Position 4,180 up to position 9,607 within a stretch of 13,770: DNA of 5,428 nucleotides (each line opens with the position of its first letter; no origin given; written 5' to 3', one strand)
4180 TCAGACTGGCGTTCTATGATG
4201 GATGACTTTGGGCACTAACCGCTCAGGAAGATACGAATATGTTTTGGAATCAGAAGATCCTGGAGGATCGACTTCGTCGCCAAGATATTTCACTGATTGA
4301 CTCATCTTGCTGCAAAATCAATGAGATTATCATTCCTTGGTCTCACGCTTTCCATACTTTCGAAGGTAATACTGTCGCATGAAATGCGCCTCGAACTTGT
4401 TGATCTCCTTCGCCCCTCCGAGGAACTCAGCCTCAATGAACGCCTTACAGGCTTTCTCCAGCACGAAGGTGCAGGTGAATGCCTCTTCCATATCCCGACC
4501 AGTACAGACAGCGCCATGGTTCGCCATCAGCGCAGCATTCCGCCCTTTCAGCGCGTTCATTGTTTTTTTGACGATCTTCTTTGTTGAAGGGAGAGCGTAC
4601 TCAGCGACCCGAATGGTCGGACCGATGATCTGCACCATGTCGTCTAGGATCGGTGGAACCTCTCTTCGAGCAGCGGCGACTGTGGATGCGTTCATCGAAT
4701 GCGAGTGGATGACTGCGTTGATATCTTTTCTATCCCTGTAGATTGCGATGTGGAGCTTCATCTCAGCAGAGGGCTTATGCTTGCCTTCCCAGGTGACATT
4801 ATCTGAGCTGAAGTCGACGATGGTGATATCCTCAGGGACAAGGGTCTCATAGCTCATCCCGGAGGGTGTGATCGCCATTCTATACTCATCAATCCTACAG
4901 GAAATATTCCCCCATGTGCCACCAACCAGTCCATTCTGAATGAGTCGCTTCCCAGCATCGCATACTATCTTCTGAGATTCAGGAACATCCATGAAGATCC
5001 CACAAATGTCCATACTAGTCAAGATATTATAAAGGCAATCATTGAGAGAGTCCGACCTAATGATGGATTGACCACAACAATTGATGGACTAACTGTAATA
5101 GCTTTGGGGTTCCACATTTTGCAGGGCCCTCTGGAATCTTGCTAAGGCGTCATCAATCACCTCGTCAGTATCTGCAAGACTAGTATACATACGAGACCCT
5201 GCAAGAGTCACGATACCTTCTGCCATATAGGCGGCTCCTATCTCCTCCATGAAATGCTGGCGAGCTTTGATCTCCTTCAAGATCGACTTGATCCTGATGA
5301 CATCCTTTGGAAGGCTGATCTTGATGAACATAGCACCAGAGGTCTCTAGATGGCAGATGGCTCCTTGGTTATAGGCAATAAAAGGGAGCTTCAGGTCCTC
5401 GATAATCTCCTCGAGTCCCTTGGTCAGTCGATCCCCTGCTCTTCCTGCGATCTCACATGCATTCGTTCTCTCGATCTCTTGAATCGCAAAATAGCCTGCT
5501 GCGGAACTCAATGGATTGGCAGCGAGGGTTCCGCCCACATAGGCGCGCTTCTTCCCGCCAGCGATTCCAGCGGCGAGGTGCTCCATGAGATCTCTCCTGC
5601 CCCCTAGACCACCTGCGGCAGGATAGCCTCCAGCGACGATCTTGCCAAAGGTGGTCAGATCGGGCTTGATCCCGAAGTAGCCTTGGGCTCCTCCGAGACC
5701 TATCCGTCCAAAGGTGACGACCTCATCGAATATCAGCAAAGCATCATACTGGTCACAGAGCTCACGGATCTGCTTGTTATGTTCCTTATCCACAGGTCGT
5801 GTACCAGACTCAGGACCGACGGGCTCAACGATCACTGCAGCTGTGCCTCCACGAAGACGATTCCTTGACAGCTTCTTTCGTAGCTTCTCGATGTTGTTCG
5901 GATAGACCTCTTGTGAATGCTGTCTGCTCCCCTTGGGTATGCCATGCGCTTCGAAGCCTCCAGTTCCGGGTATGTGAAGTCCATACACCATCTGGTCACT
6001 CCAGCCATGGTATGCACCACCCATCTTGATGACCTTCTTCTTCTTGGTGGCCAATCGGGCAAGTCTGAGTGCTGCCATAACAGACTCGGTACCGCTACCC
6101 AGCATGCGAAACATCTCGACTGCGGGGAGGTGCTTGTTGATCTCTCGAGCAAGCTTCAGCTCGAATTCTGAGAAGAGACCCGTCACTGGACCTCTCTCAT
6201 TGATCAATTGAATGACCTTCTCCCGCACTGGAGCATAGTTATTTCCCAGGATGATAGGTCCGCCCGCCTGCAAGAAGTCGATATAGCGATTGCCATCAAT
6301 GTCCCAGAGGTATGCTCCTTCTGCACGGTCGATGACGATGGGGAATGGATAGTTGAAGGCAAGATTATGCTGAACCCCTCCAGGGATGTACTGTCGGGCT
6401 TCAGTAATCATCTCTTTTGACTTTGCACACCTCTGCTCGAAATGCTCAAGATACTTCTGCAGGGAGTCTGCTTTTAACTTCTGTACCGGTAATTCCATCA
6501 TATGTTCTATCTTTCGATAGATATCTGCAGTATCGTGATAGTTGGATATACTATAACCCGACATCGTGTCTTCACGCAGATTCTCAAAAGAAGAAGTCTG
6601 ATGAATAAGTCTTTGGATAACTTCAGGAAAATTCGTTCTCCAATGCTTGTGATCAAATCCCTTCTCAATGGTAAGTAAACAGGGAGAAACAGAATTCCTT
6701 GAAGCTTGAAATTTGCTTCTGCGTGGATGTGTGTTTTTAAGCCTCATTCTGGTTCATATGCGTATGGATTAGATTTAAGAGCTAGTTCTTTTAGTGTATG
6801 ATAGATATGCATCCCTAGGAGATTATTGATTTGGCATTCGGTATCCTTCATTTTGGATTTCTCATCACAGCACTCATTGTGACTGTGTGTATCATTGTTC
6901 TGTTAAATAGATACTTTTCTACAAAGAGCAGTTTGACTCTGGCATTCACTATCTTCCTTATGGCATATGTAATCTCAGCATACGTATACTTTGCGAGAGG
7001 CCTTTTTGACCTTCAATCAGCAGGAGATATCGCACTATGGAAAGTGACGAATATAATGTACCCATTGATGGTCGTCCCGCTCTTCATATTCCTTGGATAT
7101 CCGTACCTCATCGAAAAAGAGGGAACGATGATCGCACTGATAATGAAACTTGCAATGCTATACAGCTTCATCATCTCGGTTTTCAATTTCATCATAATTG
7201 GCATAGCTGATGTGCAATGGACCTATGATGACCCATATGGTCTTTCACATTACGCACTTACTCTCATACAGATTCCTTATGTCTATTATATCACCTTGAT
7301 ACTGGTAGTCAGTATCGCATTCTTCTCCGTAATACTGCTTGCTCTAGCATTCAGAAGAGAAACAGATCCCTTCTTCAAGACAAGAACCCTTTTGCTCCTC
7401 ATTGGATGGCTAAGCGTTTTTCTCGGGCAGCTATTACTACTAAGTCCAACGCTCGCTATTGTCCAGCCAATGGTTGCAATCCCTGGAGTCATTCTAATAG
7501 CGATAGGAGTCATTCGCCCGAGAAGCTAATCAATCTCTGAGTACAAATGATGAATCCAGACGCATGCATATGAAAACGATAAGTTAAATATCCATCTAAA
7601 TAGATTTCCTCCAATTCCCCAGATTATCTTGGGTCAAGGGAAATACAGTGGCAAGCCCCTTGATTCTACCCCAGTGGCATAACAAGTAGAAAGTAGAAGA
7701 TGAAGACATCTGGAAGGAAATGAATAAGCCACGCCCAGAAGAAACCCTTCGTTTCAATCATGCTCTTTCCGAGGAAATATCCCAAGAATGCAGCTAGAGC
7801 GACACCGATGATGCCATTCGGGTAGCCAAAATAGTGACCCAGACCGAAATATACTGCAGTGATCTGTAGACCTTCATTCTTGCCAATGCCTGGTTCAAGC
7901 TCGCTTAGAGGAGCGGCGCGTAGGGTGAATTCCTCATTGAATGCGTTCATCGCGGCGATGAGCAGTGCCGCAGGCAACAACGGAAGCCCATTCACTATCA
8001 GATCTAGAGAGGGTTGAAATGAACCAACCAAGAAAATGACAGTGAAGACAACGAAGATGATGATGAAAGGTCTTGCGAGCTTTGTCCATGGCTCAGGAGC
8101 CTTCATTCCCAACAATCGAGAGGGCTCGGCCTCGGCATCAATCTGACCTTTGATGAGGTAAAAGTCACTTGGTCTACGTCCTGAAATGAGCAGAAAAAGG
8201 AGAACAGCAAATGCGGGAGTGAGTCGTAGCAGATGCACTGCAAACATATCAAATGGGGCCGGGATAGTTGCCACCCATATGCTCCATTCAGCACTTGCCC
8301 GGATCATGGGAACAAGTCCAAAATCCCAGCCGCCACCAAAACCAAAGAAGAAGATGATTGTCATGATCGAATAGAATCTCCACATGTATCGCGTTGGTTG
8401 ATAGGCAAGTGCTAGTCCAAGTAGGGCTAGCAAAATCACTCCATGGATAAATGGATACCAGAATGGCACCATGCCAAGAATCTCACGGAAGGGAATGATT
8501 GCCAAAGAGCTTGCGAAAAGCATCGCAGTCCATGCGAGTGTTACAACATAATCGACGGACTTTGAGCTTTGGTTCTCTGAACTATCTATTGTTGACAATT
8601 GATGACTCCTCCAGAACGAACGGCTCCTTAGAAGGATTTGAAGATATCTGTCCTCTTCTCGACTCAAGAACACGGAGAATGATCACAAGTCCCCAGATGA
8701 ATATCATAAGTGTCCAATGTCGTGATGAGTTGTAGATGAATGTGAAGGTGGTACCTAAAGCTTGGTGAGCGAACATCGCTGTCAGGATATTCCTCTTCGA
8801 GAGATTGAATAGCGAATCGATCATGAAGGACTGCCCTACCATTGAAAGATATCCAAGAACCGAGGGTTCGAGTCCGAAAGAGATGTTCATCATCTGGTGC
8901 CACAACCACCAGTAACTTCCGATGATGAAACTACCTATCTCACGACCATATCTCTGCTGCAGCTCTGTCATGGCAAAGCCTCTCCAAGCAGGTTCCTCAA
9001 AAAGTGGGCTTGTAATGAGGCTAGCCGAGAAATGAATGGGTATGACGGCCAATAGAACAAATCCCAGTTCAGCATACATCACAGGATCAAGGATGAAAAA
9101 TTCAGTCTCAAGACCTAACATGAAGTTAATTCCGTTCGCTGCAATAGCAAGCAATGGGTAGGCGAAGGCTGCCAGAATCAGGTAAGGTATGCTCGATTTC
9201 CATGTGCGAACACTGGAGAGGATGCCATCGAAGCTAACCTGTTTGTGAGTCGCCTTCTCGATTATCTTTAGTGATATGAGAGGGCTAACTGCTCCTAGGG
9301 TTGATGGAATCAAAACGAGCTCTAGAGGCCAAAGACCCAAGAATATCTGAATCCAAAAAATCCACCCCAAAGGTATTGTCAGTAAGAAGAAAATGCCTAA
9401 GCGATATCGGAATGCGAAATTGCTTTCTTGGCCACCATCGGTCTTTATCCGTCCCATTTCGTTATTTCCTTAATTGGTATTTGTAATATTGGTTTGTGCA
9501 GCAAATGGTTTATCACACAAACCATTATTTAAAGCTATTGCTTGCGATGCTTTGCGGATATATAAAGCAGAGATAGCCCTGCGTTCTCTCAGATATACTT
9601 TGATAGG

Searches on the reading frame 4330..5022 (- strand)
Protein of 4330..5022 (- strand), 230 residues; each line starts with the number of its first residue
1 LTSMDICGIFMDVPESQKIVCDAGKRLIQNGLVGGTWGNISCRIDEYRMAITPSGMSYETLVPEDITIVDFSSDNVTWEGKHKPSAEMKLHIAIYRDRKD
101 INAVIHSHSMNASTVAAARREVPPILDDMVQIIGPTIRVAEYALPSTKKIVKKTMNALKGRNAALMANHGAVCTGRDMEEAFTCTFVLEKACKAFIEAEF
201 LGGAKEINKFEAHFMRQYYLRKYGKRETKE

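Call 10: search_protein_families(library=pfam, proteins=[window:4330-5022:-], max_evalue=0.01)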
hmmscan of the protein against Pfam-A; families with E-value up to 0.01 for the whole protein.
window:4330-5022:- (230 aa): 1 family
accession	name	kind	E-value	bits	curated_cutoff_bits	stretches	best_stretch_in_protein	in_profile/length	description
PF00596.27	Aldolase_II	-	2.1e-51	174.9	22.2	1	20-194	3-181/183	Class II Aldolase and Adducin N-terminal domain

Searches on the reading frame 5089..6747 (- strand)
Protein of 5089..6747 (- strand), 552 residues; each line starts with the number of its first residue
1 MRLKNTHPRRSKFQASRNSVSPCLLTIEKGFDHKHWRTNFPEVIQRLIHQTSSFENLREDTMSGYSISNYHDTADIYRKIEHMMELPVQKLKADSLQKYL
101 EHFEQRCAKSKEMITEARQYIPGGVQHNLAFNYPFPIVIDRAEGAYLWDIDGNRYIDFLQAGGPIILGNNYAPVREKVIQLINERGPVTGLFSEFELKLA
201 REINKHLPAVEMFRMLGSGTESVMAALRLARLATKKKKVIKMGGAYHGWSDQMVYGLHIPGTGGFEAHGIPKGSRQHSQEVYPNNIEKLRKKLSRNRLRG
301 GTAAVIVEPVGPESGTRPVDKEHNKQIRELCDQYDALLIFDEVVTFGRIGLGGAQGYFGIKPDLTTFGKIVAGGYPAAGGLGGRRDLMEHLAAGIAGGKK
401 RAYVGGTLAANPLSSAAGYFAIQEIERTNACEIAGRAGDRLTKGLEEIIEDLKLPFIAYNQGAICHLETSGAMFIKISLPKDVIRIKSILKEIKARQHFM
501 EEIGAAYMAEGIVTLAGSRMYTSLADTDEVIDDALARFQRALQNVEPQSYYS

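Call 10: search_protein_families(library=pfam, proteins=[window:5089-6747:-], max_evalue=0.01)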
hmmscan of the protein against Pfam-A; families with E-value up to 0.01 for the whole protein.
window:5089-6747:- (552 aa): 1 family
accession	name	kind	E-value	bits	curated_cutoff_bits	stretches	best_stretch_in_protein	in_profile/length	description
PF00202.27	Aminotran_3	-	1.5e-54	185.7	30.5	1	134-542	8-403/403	Aminotransferase class-III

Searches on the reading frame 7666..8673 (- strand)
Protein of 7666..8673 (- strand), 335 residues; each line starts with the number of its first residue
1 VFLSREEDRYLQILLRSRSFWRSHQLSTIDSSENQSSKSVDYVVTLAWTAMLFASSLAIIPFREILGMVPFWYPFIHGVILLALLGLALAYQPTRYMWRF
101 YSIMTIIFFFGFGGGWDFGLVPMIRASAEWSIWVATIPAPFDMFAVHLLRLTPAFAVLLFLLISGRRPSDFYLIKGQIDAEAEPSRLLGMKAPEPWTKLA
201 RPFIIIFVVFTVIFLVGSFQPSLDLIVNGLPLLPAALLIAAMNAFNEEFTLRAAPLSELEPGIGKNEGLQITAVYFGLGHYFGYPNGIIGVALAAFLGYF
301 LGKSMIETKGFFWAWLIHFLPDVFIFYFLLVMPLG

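Call 10: search_protein_families(library=pfam, proteins=[window:7666-8673:-], max_evalue=0.01)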
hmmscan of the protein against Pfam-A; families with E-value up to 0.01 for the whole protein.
window:7666-8673:- (335 aa): 1 family
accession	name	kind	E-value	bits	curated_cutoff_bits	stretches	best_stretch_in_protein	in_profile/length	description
PF02517.21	Rce1-like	-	1.6e-09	38.4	22.4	1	232-323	4-92/93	Type II CAAX prenyl endopeptidase Rce1-like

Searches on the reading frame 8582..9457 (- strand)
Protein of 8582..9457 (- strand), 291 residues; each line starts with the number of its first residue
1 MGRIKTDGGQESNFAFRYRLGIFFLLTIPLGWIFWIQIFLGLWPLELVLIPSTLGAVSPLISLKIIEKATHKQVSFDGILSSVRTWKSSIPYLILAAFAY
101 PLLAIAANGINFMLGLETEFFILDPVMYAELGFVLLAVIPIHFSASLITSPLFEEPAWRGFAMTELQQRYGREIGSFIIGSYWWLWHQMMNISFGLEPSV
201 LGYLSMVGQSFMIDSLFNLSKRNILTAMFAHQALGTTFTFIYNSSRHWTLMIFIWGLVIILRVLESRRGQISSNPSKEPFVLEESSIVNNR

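Call 10: search_protein_families(library=pfam, proteins=[window:8582-9457:-], max_evalue=0.01)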
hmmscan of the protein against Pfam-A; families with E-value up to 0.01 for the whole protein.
window:8582-9457:- (291 aa): 1 family
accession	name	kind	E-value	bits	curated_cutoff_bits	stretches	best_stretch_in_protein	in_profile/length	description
PF02517.21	Rce1-like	-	1e-06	29.4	22.4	1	143-233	8-89/93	Type II CAAX prenyl endopeptidase Rce1-like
